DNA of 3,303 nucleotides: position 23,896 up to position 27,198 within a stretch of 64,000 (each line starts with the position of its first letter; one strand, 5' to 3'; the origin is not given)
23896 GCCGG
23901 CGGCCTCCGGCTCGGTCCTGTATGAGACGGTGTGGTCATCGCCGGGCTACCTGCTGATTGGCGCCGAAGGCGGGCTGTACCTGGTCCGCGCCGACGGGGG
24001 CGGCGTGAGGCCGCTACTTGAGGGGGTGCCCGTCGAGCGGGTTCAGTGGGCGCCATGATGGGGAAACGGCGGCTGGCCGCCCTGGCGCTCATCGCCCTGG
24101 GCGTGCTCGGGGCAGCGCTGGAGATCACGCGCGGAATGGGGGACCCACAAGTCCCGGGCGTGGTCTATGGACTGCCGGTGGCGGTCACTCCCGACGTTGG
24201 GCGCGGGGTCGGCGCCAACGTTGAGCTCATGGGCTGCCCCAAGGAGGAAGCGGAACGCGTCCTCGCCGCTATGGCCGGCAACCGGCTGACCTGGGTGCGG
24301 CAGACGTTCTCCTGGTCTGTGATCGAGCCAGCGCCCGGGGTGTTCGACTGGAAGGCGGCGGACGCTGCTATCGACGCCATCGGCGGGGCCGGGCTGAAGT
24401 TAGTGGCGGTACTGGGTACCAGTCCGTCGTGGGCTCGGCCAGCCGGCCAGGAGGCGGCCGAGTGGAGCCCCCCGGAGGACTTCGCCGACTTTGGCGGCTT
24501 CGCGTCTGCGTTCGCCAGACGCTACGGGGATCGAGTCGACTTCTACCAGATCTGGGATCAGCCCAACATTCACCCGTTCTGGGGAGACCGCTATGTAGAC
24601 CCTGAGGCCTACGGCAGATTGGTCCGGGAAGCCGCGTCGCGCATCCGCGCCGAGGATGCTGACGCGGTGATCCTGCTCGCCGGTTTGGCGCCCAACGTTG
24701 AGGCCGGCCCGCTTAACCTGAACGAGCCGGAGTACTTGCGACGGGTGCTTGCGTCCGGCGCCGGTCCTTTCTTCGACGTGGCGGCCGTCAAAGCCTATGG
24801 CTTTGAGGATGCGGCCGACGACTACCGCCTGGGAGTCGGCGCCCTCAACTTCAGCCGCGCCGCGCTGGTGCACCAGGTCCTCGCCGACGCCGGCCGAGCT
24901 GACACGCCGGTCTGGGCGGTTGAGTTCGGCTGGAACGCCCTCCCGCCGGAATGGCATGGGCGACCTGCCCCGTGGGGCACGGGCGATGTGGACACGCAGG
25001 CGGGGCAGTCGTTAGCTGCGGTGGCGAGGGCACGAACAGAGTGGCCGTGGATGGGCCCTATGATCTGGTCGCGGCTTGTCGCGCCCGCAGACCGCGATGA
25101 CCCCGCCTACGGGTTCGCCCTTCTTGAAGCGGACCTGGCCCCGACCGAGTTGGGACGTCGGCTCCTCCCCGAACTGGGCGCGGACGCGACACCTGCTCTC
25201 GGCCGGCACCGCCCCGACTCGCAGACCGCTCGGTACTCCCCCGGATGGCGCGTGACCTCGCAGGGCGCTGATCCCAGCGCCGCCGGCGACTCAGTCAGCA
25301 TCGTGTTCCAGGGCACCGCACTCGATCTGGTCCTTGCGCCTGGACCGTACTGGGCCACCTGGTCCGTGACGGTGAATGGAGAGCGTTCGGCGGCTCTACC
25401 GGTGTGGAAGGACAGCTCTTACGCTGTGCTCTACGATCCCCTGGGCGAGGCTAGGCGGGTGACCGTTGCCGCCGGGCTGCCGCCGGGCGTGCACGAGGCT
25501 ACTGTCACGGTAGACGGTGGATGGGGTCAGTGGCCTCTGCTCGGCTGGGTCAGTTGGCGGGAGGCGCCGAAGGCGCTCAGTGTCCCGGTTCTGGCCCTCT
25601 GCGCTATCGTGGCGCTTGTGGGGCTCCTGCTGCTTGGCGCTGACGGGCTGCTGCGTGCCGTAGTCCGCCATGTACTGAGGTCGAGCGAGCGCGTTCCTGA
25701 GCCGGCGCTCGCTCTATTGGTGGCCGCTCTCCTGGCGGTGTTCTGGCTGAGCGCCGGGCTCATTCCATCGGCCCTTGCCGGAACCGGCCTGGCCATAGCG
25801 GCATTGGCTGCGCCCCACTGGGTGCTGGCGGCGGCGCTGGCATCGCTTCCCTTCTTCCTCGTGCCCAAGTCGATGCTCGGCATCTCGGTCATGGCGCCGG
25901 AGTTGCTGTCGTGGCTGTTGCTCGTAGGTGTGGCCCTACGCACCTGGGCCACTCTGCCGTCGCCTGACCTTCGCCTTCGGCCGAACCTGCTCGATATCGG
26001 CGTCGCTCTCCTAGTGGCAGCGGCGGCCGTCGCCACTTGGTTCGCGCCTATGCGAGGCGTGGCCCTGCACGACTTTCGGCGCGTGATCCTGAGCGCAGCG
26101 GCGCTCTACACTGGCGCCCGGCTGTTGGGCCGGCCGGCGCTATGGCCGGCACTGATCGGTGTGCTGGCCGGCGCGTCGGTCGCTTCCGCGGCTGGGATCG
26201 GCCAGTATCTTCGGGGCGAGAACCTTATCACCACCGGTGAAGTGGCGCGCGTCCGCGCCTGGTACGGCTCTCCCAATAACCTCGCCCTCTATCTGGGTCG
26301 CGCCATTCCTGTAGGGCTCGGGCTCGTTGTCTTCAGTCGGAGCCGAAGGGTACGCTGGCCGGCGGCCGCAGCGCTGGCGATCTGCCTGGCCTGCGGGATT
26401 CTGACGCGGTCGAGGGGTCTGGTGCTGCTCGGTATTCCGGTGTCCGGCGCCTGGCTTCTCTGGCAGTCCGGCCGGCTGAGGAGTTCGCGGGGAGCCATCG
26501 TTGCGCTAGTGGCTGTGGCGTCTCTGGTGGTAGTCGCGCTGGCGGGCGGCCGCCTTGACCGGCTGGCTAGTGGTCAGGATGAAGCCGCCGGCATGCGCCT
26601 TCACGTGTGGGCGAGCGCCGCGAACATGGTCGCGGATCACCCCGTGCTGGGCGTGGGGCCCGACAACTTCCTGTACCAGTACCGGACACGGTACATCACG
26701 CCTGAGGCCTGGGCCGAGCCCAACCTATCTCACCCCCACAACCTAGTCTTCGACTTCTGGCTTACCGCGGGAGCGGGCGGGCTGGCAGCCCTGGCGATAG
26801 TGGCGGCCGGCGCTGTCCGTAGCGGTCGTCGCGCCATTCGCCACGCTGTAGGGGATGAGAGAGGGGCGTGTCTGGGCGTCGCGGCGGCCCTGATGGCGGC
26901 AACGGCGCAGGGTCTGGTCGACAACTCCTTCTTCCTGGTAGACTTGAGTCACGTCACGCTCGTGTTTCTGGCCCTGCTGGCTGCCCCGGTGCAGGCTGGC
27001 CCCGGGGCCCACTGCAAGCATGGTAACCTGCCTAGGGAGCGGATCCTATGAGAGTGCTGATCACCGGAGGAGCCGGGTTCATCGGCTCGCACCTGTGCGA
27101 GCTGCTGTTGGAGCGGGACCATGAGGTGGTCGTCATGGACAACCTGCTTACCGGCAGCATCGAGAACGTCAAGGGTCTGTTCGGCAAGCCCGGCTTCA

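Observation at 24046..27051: Unusual fusion of a GH clan-A TIM-barrel-like domain to an O-antigen-ligase/Wzy_C polytopic membrane domain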

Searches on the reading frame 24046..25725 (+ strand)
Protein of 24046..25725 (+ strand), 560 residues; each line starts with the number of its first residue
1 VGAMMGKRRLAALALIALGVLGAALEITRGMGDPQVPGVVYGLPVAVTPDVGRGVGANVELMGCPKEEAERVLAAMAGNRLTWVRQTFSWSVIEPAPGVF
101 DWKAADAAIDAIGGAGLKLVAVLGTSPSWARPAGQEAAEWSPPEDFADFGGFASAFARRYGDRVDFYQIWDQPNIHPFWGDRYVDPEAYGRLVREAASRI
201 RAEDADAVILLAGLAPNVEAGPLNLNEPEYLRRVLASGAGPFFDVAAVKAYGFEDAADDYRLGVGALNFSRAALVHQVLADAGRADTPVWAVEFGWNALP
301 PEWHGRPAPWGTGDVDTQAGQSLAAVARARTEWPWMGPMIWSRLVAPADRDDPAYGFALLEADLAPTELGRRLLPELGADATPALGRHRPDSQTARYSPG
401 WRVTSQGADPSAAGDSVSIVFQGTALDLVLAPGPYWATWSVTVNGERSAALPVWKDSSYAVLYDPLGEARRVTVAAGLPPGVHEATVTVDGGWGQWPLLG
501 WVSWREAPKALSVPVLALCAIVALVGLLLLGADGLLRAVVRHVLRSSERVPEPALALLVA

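Call 4: search_solved_structures(query=window:24046-25725:+, max_evalue=10, show_alignments=3)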
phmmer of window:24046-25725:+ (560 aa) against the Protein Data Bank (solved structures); distinct sequences matched with E-value up to 10: 24.
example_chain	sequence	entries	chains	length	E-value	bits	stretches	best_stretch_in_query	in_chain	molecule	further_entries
5bx9_A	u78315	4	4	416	1.9e-09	39.9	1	55-401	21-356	PslG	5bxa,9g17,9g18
4zn2_A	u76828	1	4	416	2e-09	39.8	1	55-401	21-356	PslG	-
6lvw_A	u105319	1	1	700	7.6e-08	34.5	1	65-130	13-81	Beta-galactosidase Bga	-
4m29_A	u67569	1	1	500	2.1e-05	26.5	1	96-256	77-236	Beta-xylosidase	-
4ekj_A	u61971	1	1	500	2.1e-05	26.5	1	96-256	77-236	Beta-xylosidase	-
6y2k_A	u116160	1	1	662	0.00065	21.6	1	86-129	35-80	beta-galactosidase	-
5xb7_A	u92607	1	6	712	0.00075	21.4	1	86-133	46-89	Beta-galactosidase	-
6uqj_A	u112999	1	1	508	0.0012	20.7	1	99-205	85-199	Beta-xylosidase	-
8ibr_A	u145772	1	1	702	0.0019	20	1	73-135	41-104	Beta-galactosidase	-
8ibs_A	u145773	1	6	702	0.0019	20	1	73-135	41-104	Beta-galactosidase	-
8ibt_A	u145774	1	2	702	0.0019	20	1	73-135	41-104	Beta-galactosidase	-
4ucf_A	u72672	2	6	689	0.0066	18.2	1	77-137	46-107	BETA-GALACTOSIDASE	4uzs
1px8_A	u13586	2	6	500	0.29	12.8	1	108-202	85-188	Beta-xylosidase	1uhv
4oif_A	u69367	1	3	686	0.85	11.3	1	82-134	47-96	Beta-galactosidase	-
5dfa_A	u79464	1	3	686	0.85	11.3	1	82-134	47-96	Beta-galactosidase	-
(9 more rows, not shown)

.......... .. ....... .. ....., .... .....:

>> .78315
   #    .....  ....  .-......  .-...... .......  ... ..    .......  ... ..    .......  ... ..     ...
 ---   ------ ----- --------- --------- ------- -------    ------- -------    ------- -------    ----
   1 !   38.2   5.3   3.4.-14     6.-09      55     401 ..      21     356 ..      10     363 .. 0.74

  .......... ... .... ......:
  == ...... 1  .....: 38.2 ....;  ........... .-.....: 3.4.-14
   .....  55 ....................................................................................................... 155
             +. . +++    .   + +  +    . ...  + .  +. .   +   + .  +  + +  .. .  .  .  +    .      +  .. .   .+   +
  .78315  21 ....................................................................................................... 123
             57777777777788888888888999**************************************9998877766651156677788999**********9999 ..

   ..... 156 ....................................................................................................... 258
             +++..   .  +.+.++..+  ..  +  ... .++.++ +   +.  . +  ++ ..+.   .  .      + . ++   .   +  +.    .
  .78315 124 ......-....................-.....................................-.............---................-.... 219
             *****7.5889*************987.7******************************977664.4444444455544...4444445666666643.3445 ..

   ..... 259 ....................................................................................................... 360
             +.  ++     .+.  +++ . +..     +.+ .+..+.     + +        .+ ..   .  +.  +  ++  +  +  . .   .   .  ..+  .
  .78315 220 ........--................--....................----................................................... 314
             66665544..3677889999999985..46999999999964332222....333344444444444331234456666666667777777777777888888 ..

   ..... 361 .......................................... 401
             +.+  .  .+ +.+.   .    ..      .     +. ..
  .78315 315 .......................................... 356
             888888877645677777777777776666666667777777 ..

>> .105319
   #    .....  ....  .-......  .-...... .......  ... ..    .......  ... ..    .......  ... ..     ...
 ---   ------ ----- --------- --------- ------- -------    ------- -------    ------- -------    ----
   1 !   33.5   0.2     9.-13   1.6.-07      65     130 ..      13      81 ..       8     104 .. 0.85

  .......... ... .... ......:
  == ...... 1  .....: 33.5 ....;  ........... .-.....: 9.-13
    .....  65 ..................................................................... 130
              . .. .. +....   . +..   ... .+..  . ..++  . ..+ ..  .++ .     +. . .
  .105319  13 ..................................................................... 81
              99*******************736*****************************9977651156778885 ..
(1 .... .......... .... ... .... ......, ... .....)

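Call 25: search_protein_families(library=pfam, proteins=[window:24046-25605:+], max_evalue=10)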
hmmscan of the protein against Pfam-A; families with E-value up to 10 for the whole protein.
window:24046-25605:+ (520 aa): 3 families
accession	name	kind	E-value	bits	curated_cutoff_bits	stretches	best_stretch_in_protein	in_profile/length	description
PF02449.21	Glyco_hydro_42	-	1.1e-06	28.8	21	1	65-132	8-73/376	Beta-galactosidase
PF17996.7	CE2_N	-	0.01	16.3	27.9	1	411-468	16-73/108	Carbohydrate esterase 2 N-terminal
PF17991.7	Thioredoxin_10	-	0.051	14.6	27.1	1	400-464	44-117/142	Thioredoxin like C-terminal domain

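Call 53: search_protein_representatives(protein=window:24133-25575:+)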
Query: 481 residues. Proteins with E-value up to 0.001 (for the whole library): 10737; up to 1e-10: 3852; up to 1e-30: 393. The best 150 are listed.
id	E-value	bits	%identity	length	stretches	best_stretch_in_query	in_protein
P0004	6.1e-167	573.0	55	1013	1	7-479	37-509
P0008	1.2e-148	512.6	54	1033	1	17-474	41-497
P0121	2.5e-114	399.4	48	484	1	24-453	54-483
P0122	1.5e-113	396.8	44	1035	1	8-477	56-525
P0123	8.6e-110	384.4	42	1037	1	8-479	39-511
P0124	7.9e-109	381.2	45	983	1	6-477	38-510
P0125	1.5e-108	380.3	47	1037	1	27-479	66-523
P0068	7.5e-108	378.0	45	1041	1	44-478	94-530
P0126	1.0e-107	377.6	45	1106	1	13-478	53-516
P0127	1.3e-106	374.0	46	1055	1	23-478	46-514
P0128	2.8e-106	372.8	43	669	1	15-478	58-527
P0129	6.9e-105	368.2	45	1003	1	22-476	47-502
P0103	2.5e-102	359.8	43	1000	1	22-477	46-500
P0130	4.1e-98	345.9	43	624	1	23-476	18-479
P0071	4.4e-96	339.2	43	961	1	25-472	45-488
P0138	2.8e-87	310.1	41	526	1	14-477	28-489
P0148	7.1e-83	295.6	45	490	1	23-477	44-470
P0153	4.5e-81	289.6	46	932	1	6-349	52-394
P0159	1.2e-78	281.7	46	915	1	14-355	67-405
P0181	4.8e-72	259.8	46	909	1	38-343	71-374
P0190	1.4e-69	251.7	46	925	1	14-341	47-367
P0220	7.0e-64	232.9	44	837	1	27-336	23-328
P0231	8.7e-63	229.3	44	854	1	14-342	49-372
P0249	6.0e-60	219.9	33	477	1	26-425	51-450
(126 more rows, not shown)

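Call 54: search_protein_families(library=pfam, proteins=[P0153, P0159, P0181, P0190, P0220, P0231, P0121, P0138, P0148, P0249], max_evalue=0.001)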
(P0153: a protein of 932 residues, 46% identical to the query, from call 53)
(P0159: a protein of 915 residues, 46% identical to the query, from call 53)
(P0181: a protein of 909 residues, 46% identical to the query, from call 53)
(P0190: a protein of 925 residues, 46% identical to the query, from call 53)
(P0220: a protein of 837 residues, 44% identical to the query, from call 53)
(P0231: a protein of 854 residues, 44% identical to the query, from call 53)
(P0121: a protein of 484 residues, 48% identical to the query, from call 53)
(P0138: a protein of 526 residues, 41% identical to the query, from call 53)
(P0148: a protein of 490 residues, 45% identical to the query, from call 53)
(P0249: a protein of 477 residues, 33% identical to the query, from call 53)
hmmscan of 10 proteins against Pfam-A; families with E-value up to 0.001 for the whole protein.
P0153 (932 aa): 2 families
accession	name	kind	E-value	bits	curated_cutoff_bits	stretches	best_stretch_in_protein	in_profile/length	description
PF04932.20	Wzy_C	-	3.9e-21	75.8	31.7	1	703-843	2-148/149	O-Antigen ligase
PF02449.21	Glyco_hydro_42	-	2.5e-06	27.6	21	1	90-137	16-64/376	Beta-galactosidase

P0159 (915 aa): 2 families
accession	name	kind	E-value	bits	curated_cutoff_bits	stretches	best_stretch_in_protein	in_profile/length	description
PF04932.20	Wzy_C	-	1.2e-21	77.5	31.7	1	696-832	2-146/149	O-Antigen ligase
PF02449.21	Glyco_hydro_42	-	1.6e-05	24.9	21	1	85-152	5-75/376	Beta-galactosidase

P0181 (909 aa): 2 families
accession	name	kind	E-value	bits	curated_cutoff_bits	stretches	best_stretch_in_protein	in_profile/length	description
PF04932.20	Wzy_C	-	8.1e-20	71.6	31.7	1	688-827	2-149/149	O-Antigen ligase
PF02449.21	Glyco_hydro_42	-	0.00098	19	21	0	70-134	9-76/376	Beta-galactosidase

P0190 (925 aa): 1 family
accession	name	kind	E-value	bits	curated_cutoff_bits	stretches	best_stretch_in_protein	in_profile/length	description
PF04932.20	Wzy_C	-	1.5e-14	54.5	31.7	1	711-843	5-147/149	O-Antigen ligase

P0220 (837 aa): 1 family
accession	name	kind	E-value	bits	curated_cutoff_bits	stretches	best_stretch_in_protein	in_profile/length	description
PF04932.20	Wzy_C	-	6.1e-15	55.7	31.7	1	618-759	2-148/149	O-Antigen ligase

P0231 (854 aa): 1 family
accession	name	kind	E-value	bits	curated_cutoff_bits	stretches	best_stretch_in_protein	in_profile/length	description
PF04932.20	Wzy_C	-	3.8e-13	49.9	31.7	1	645-780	3-148/149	O-Antigen ligase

P0121 (484 aa): 1 family
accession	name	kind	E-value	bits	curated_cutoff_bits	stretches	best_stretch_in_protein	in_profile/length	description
PF02449.21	Glyco_hydro_42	-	1.4e-07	31.7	21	1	66-136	8-82/376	Beta-galactosidase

P0138 (526 aa): 2 families
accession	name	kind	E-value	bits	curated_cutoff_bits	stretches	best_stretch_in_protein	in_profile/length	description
PF02449.21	Glyco_hydro_42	-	7.7e-07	29.2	21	1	53-104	12-64/376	Beta-galactosidase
PF17996.7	CE2_N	-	0.0006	20.3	27.9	0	398-449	21-72/108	Carbohydrate esterase 2 N-terminal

P0148 (490 aa): 2 families
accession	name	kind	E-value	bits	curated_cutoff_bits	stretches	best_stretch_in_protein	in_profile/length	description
PF02449.21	Glyco_hydro_42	-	0.0001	22.2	21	1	63-111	14-63/376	Beta-galactosidase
PF17996.7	CE2_N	-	0.00043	20.8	27.9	0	373-425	16-68/108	Carbohydrate esterase 2 N-terminal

P0249 (477 aa): 1 family
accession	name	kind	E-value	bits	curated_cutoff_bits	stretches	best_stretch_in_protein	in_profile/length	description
PF02449.21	Glyco_hydro_42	-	1.7e-05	24.8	21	1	64-111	11-59/376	Beta-galactosidase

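Call 59: list_cluster_members(proteins=[P0153, P0159, P0190, P0220, P0121, P0138, P0148, P0249])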
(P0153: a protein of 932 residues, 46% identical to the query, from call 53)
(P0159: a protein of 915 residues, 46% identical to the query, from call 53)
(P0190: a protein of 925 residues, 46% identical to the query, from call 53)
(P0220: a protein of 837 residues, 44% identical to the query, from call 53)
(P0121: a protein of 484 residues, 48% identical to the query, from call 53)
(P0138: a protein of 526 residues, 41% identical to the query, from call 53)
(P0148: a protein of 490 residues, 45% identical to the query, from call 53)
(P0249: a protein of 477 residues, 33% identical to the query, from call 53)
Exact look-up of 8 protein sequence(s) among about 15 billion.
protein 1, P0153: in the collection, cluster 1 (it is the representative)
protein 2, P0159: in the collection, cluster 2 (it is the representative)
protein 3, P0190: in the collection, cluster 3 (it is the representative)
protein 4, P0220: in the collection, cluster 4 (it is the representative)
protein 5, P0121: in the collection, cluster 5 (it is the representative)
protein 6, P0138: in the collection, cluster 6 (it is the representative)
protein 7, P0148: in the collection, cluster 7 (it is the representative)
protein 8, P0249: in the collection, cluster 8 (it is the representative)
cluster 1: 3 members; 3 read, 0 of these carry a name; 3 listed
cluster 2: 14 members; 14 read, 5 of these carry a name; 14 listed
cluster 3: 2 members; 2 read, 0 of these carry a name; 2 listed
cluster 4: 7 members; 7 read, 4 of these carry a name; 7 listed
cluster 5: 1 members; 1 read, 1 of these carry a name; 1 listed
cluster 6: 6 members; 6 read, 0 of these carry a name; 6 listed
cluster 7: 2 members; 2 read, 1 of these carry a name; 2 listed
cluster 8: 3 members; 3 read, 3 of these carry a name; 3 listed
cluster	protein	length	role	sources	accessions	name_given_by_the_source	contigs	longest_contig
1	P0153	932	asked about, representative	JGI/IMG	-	-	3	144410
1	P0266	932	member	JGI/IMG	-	-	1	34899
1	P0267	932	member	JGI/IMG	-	-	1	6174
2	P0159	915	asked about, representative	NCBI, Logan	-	-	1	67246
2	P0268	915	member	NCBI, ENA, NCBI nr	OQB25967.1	MAG: O-Antigen ligase [Chloroflexi bacterium ADurb.Bin180]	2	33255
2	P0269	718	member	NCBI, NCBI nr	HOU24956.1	MAG TPA: beta-galactosidase, partial [Anaerolineae bacterium] | beta-galactosidase [Anaerolineae bacterium]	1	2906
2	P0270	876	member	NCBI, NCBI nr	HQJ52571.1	MAG TPA: O-antigen ligase family protein, partial [Anaerolineae bacterium] | O-antigen ligase family protein [Anaerolineae bacterium]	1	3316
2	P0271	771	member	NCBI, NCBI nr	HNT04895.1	MAG TPA: beta-galactosidase, partial [Anaerolineae bacterium] | beta-galactosidase [Anaerolineae bacterium]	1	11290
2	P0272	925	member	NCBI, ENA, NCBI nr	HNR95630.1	MAG TPA: O-antigen ligase family protein [Anaerolineae bacterium] | O-antigen ligase family protein [Anaerolineae bacterium]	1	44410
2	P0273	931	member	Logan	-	-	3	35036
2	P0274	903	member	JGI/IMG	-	-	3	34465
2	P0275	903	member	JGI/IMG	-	-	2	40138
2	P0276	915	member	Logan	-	-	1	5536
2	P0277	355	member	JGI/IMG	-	-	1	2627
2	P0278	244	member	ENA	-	-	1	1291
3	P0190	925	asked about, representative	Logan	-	-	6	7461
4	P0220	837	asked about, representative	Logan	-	-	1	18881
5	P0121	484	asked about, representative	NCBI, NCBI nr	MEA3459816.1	MAG: beta-galactosidase, partial [Chloroflexota bacterium] | beta-galactosidase [Chloroflexota bacterium]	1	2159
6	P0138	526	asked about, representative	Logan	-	-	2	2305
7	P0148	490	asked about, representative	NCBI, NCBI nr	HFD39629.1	MAG TPA: hypothetical protein ENJ31_07275, partial [Anaerolineae bacterium] | hypothetical protein [Anaerolineae bacterium]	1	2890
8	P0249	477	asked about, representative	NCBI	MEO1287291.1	MAG: beta-galactosidase [Chloroflexota bacterium]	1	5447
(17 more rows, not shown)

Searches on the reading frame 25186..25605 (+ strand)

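Call 25: search_protein_families(library=pfam, proteins=[window:25186-25605:+], max_evalue=10)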
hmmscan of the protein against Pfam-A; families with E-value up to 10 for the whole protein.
window:25186-25605:+ (140 aa): 3 families
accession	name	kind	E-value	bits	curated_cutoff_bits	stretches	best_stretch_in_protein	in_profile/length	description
PF17996.7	CE2_N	-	0.00036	21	27.9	1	31-88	16-73/108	Carbohydrate esterase 2 N-terminal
PF17991.7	Thioredoxin_10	-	0.0036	18.3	27.1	1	20-85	44-118/142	Thioredoxin like C-terminal domain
PF21226.3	MalQ_N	-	0.09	13.6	24.1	1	41-112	8-81/91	MalQ N-terminal beta sandwich domain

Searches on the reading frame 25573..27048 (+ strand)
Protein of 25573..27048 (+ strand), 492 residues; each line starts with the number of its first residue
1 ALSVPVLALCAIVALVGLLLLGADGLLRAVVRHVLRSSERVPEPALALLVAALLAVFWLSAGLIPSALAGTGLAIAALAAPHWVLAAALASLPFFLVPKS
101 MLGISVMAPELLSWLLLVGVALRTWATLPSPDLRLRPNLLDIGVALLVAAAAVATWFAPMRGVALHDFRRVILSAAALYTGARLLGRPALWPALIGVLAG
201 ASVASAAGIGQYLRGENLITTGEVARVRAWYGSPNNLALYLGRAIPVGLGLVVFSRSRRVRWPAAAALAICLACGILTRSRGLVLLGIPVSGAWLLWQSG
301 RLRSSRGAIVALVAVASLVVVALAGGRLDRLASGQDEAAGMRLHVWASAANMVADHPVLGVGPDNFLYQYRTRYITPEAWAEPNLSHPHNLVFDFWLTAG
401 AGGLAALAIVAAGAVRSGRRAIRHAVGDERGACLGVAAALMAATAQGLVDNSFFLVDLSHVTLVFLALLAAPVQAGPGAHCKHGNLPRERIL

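Call 41: search_solved_structures(query=window:25573-27048:+, max_evalue=10, show_alignments=2)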
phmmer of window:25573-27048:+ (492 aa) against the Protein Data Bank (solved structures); distinct sequences matched with E-value up to 10: 0.
